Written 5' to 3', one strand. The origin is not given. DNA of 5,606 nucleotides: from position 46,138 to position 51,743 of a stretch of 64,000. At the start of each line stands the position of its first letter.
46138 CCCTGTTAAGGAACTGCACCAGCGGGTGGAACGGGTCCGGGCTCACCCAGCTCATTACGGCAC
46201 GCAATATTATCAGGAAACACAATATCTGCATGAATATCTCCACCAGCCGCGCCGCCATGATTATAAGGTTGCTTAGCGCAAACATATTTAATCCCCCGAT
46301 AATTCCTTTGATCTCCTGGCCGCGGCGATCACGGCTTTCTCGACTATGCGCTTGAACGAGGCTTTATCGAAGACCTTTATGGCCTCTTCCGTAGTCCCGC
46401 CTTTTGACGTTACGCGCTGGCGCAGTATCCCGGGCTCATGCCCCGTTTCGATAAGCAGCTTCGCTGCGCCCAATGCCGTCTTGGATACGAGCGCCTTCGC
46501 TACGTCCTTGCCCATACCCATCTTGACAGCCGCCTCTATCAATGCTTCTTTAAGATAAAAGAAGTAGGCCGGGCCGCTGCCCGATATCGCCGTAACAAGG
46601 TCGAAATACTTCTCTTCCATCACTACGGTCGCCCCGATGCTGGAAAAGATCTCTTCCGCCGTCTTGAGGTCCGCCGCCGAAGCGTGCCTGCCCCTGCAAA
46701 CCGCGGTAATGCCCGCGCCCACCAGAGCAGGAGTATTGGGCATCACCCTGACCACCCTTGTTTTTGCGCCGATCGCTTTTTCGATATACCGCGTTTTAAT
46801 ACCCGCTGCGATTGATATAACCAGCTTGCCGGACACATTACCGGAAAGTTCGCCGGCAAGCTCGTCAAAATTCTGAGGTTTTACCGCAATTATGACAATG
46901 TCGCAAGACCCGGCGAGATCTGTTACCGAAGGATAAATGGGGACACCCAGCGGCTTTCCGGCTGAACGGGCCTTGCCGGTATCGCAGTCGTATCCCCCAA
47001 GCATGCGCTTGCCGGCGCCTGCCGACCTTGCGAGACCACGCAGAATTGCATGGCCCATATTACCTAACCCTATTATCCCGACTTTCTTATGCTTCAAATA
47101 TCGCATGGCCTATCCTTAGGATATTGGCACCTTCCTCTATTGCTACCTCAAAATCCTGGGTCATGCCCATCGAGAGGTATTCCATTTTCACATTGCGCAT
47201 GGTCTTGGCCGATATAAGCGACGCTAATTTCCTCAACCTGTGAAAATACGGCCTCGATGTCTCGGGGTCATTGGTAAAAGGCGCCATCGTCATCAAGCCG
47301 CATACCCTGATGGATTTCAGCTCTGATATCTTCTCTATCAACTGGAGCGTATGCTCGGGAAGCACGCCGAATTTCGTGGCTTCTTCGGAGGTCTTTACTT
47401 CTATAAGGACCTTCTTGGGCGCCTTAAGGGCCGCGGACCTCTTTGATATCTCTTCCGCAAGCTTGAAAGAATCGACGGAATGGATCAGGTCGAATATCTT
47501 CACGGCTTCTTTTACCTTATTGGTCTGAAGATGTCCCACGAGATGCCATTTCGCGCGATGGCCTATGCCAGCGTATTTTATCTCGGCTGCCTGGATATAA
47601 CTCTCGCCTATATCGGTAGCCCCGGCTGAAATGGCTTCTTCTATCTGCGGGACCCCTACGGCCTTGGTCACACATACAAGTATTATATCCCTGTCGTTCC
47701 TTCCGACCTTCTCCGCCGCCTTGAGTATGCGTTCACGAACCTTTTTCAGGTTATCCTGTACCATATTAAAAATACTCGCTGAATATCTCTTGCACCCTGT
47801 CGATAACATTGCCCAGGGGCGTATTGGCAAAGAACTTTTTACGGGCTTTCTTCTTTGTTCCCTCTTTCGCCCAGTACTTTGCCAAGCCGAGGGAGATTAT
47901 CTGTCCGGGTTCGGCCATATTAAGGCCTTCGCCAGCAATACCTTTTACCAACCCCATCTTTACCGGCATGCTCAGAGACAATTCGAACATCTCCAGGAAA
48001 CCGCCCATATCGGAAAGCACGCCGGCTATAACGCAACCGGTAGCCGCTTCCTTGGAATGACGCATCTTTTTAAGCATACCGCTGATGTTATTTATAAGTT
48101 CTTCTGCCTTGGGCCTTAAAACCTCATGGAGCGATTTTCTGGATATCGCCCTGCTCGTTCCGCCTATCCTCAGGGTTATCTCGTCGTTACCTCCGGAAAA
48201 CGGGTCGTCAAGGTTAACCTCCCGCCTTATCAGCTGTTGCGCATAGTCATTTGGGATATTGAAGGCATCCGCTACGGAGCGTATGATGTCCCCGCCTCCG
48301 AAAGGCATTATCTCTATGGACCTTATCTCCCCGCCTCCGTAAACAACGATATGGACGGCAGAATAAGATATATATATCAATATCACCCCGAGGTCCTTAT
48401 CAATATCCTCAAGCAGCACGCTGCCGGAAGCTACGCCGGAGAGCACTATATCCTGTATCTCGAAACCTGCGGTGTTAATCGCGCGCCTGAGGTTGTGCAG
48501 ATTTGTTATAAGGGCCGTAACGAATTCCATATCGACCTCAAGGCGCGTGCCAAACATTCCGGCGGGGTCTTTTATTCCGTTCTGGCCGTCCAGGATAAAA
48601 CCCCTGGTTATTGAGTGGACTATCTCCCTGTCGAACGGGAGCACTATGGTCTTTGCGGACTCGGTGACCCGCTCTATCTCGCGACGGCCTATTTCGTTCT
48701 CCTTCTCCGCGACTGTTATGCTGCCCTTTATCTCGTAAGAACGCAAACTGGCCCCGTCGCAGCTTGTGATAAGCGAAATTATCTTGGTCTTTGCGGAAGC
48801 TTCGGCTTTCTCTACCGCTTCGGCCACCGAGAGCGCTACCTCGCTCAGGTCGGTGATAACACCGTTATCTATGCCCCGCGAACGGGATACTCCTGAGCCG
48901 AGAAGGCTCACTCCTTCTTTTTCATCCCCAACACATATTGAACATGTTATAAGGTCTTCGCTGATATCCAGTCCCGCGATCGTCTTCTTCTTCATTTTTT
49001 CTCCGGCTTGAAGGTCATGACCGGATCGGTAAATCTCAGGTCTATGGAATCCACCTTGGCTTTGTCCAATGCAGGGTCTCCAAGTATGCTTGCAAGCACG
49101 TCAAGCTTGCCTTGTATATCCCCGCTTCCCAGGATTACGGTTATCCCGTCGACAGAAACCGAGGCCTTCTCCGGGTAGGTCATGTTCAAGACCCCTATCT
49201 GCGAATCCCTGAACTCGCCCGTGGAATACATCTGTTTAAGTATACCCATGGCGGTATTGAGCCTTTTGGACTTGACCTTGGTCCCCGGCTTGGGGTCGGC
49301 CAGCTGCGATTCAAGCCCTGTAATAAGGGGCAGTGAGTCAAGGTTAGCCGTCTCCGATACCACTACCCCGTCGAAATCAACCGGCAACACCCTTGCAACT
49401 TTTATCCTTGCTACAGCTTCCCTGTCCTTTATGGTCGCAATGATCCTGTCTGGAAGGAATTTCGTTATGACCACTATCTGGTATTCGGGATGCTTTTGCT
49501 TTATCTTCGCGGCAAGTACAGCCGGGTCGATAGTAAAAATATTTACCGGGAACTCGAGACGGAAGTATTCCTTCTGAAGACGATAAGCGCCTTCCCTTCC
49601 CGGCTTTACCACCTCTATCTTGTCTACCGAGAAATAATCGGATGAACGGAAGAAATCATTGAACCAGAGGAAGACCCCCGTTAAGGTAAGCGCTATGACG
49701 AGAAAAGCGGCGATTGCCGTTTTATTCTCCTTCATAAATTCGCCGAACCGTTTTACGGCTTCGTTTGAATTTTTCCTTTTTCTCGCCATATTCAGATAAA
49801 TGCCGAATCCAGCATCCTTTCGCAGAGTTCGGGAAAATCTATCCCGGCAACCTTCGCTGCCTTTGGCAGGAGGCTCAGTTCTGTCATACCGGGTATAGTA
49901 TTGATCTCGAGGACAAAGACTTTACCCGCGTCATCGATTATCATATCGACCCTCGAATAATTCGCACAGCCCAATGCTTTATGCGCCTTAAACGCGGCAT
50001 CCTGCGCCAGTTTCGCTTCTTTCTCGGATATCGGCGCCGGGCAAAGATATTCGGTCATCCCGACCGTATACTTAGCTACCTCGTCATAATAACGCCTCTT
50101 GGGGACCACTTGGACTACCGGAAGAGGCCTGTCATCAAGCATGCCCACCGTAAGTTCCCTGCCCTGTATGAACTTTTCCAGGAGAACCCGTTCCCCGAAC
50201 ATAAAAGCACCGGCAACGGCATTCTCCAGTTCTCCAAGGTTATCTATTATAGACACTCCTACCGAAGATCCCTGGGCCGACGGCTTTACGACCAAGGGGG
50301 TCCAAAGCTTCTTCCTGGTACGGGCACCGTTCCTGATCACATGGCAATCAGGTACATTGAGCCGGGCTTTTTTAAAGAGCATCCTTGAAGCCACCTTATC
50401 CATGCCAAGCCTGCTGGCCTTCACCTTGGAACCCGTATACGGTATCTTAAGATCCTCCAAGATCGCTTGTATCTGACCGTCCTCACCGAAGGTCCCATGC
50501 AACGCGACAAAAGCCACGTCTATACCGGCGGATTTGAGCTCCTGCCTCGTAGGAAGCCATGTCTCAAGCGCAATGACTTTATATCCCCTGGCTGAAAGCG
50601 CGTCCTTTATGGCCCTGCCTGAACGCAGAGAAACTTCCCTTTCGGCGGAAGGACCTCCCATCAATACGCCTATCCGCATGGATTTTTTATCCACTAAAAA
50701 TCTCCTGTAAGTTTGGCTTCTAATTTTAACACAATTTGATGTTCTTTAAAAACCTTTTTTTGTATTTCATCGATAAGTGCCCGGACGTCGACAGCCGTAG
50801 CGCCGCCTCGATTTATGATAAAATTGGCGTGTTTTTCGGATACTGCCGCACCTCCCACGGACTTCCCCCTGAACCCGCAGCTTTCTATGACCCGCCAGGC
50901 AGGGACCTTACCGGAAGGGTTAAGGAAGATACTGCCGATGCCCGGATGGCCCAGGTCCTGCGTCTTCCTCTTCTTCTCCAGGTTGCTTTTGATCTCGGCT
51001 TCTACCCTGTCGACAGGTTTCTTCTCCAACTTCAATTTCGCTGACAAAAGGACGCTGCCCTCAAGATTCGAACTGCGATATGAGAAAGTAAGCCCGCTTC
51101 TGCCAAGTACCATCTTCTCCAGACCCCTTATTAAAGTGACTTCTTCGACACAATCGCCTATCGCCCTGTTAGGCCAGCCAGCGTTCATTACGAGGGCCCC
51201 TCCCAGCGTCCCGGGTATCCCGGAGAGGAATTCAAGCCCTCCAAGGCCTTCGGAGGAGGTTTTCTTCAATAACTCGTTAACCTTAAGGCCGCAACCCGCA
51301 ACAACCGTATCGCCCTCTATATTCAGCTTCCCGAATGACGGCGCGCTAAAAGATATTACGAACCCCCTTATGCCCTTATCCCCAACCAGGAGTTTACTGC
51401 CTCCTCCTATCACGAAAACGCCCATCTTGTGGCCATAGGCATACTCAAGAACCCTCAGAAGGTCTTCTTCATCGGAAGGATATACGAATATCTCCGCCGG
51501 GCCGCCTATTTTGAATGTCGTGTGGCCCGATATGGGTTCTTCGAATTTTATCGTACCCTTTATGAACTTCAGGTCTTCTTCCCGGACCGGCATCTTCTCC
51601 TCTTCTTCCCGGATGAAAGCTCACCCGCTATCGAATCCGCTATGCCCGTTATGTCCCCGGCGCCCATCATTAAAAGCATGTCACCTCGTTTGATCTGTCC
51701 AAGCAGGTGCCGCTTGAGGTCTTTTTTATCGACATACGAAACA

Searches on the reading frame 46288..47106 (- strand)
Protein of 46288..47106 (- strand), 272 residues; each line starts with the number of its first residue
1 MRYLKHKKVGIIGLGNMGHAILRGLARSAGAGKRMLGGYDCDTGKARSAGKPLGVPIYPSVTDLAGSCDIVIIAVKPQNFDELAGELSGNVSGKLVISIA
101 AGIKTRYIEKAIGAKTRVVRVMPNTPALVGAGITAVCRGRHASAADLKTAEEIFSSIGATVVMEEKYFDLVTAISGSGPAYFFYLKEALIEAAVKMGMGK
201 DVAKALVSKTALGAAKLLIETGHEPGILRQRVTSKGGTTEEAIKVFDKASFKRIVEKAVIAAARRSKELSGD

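Call 54: search_protein_families(library=pfam, proteins=[window:46288-47106:-], max_evalue=0.00001)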
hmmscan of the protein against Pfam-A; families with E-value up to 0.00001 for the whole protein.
window:46288-47106:- (272 aa): 3 families
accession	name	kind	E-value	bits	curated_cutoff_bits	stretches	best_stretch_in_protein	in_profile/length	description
PF14748.11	P5CR_dimer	-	2.4e-36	124.6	25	1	165-269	1-105/105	Pyrroline-5-carboxylate reductase dimerisation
PF03807.23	F420_oxidored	-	2.5e-17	63.7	21.6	1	8-102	1-94/94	NADP oxidoreductase coenzyme F420-dependent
PF02629.25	CoA_binding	-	1e-06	29.8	22.3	1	5-100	2-95/97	CoA binding domain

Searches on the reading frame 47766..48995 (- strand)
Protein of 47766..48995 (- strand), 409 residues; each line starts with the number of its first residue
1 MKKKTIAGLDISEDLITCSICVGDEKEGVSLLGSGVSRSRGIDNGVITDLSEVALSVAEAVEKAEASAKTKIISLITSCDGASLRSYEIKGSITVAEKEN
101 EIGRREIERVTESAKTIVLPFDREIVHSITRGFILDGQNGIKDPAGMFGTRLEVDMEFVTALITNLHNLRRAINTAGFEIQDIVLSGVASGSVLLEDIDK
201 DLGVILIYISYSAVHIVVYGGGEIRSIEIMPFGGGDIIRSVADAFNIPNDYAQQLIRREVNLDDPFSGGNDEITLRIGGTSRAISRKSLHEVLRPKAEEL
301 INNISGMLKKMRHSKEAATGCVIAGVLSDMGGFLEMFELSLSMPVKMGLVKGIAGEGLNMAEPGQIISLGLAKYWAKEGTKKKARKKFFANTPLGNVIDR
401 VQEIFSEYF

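Call 54: search_protein_families(library=pfam, proteins=[window:47766-48995:-], max_evalue=0.00001)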
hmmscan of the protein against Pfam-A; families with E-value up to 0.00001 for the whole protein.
window:47766-48995:- (409 aa): 2 families
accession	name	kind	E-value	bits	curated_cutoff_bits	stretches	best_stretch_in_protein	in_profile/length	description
PF02491.25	SHS2_FTSA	-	3.6e-24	85.4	25.4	1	81-160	1-79/79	SHS2 domain inserted in FTSA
PF14450.12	FtsA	-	8.4e-08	33.1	31.8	0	212-349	8-111/127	Cell division protein FtsA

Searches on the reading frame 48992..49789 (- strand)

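Call 54: search_protein_families(library=pfam, proteins=[window:48992-49789:-], max_evalue=0.00001)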
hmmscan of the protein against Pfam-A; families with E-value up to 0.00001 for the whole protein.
window:48992-49789:- (265 aa): 1 family
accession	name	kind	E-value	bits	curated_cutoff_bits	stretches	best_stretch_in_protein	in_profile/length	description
PF03799.20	FtsQ_DivIB_C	-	2.6e-09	38.4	21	1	133-252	8-114/114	Cell division protein FtsQ/DivIB, C-terminal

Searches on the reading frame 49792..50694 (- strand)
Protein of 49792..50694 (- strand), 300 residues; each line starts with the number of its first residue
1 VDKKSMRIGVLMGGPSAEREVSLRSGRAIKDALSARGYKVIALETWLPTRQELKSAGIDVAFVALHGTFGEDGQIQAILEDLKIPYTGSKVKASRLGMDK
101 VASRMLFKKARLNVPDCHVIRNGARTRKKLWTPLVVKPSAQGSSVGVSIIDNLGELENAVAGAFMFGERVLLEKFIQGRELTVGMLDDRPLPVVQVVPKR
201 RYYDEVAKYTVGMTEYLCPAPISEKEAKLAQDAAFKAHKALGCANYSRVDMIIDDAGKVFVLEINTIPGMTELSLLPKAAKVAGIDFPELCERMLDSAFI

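Call 54: search_protein_families(library=pfam, proteins=[window:49792-50694:-], max_evalue=0.00001)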
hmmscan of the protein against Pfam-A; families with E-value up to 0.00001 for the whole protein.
window:49792-50694:- (300 aa): 5 families
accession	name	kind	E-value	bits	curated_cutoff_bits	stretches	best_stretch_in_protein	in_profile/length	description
PF07478.18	Dala_Dala_lig_C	-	1.4e-49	168.8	24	1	125-295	30-203/204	D-ala D-ala ligase C-terminus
PF01820.27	Dala_Dala_lig_N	-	1e-21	78.1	34.6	2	52-89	84-121/121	D-ala D-ala ligase N-terminus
PF13535.11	ATP-grasp_4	-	3.9e-10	40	27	1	132-267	3-151/160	ATP-grasp domain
PF02655.19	ATP-grasp_3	-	7.3e-09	36.3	23.2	1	99-266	3-155/160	ATP-grasp domain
PF02786.22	CPSase_L_D2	-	2e-06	27.9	19.8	1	121-266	28-178/211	Carbamoyl-phosphate synthase L chain, ATP binding domain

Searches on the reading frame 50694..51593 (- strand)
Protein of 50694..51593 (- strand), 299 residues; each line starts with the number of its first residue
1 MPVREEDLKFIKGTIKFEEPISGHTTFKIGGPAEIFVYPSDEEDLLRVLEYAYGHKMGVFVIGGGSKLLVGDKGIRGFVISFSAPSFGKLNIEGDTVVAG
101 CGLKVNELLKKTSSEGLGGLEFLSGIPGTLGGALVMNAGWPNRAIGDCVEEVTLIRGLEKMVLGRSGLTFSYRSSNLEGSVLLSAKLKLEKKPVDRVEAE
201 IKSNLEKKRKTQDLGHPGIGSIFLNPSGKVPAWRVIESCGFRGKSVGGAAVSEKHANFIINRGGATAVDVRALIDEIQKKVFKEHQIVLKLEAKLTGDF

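Call 54: search_protein_families(library=pfam, proteins=[window:50694-51593:-], max_evalue=0.00001)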
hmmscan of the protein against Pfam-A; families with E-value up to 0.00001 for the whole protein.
window:50694-51593:- (299 aa): 2 families
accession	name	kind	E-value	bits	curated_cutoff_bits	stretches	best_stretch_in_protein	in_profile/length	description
PF02873.21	MurB_C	-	7.6e-30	103.5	27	1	197-294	2-97/99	UDP-N-acetylenolpyruvoylglucosamine reductase, C-terminal domain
PF01565.28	FAD_binding_4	-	2.7e-20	72.9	26.4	1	34-156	2-130/139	FAD binding domain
